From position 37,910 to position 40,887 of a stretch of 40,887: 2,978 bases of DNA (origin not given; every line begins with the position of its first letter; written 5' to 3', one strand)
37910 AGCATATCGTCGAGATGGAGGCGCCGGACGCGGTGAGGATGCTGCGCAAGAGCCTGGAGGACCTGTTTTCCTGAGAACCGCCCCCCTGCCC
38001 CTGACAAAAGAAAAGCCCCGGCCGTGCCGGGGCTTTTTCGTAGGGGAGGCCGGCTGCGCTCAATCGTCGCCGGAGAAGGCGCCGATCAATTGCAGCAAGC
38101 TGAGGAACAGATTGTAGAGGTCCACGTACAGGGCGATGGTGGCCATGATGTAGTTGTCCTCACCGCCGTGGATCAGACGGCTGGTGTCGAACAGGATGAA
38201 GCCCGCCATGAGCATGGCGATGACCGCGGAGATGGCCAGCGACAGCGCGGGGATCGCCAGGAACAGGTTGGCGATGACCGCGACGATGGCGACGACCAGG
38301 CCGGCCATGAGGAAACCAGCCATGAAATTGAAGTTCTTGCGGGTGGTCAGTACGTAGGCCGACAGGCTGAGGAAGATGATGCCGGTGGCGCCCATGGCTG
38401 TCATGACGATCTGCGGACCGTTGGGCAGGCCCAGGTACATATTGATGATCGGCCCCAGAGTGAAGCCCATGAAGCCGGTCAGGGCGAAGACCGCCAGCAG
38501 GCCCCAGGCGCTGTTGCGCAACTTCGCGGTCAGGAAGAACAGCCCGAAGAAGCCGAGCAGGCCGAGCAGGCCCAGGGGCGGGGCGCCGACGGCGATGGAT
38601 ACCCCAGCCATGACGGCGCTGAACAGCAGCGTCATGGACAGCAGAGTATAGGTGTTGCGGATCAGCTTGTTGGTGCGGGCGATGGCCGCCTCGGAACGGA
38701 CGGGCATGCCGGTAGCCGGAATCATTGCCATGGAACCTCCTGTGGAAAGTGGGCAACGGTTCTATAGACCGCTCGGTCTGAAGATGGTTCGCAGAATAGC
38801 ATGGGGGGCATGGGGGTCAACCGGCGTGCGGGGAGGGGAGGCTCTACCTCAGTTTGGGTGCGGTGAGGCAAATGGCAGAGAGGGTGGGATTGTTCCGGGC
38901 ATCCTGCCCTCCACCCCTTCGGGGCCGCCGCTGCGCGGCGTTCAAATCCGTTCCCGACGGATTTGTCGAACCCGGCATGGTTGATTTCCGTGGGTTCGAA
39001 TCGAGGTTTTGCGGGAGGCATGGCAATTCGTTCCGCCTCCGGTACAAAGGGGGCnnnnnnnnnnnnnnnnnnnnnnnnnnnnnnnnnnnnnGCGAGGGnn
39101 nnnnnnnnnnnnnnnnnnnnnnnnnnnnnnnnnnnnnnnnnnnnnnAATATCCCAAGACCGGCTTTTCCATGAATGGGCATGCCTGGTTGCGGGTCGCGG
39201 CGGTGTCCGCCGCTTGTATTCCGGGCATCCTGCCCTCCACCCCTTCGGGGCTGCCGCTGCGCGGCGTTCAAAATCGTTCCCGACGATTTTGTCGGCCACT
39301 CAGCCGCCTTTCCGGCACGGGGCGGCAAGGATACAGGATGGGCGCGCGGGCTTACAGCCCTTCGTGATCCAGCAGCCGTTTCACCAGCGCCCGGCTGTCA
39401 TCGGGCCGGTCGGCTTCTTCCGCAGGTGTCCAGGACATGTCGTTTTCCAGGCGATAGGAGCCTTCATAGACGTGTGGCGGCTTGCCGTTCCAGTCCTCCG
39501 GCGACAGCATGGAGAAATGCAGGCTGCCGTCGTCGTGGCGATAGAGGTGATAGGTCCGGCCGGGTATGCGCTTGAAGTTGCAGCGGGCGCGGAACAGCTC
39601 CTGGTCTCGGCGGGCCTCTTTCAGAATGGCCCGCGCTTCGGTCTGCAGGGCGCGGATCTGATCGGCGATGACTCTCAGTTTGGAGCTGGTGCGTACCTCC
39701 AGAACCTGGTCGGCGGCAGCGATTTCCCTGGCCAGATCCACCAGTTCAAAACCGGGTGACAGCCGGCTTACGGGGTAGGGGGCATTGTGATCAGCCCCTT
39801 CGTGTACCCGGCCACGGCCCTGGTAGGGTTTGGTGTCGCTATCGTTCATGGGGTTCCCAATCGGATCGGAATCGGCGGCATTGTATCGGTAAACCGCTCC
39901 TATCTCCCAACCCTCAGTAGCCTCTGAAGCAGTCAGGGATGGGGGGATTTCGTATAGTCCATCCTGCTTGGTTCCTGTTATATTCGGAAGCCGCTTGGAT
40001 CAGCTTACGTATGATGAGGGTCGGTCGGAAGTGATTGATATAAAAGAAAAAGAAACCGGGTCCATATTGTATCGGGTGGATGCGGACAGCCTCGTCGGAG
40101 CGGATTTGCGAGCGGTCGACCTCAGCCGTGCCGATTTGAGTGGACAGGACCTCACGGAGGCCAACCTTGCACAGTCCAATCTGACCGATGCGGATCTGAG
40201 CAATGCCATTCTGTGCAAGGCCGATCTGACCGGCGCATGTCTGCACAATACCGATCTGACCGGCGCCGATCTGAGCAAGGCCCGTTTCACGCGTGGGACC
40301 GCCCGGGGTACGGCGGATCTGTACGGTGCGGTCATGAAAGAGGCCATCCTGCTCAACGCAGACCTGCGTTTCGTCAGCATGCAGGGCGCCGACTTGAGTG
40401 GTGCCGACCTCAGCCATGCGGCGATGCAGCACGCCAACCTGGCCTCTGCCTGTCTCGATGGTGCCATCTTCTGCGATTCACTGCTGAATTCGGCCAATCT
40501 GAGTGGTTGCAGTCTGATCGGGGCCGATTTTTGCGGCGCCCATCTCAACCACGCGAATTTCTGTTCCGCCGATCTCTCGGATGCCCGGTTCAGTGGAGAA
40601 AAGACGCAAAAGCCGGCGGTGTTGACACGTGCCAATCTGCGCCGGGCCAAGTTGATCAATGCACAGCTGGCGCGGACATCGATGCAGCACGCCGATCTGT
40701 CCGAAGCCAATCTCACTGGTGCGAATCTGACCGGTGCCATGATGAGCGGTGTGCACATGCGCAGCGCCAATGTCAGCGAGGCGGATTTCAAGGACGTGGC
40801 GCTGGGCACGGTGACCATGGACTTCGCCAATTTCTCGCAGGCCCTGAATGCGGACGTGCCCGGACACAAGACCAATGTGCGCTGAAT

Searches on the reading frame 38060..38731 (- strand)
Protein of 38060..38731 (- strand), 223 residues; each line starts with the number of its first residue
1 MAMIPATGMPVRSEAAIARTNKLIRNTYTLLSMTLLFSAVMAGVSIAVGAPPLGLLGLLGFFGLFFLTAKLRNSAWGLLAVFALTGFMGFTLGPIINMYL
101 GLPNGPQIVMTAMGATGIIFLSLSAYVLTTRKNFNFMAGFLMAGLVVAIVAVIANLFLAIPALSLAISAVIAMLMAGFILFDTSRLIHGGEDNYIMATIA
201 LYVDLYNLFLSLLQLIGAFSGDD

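Call 34: find_encoding_contigs(protein=window:38060-38731:-, flank=10000, max_places=10)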
Protein window:38060-38731:- (223 aa): 4 contigs read that carry it; 4 places shown.
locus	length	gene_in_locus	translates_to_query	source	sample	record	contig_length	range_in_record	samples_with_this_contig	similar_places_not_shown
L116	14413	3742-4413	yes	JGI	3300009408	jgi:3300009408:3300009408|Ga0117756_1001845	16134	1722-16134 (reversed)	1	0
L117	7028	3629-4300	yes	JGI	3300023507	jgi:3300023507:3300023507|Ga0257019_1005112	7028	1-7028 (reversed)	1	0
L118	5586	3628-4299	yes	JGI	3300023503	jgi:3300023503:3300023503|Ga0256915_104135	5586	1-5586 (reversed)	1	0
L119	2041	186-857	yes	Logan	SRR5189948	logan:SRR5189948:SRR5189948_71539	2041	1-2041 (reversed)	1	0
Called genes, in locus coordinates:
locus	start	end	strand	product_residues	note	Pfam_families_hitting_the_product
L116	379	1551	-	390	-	PF22020:RlmL_1st, PF02926:THUMP, PF01170:UPF0020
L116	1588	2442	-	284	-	-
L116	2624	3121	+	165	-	PF10504:DUF2452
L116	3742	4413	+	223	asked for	PF01027:Bax1-I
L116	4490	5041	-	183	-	-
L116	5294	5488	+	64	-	-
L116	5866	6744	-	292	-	PF00483:NTP_transferase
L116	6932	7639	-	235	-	PF00215:OMPdecase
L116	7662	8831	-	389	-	PF00515:TPR_1 (faint), PF01535:PPR (faint), PF07719:TPR_2 (faint), PF13174:TPR_6 (faint), PF13176:TPR_7 (faint), PF13181:TPR_8 (faint), PF13424:TPR_12 (faint), PF18073:Zn_ribbon_LapB, +3 more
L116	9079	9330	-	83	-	PF06305:LapA_dom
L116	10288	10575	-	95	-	PF00216:Bac_DNA_binding, PF18291:HU-HIG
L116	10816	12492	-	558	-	PF00575:S1 (weak), PF17092:PCB_OB (faint), PF21710:Spt6_S1 (faint), PF23459:S1_RRP5 (faint), PF13509:S1_2 (faint), PF00575:S1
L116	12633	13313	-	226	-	PF02224:Cytidylate_kin, PF13189:Cytidylate_kin2 (weak)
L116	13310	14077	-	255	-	PF00702:Hydrolase, PF12710:HAD, PF13419:HAD_2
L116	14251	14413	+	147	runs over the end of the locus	PF21157:DksA_N, PF01258:zf-dskA_traR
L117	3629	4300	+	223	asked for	PF01027:Bax1-I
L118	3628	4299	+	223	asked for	PF01027:Bax1-I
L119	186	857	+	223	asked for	PF01027:Bax1-I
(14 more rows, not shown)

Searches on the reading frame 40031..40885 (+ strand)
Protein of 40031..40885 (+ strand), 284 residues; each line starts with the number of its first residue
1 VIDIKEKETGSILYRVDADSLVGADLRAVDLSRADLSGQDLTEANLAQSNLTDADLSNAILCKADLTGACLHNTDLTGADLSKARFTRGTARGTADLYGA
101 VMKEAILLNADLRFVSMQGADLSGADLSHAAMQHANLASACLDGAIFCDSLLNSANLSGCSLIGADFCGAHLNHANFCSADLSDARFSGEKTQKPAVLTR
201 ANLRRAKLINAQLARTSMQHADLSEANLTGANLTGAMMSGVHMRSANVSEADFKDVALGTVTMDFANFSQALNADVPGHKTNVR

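Call 33: find_encoding_contigs(protein=window:40031-40885:+, flank=10000, max_places=10)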
Protein window:40031-40885:+ (284 aa): no gene with exactly this product is on record in the collection.
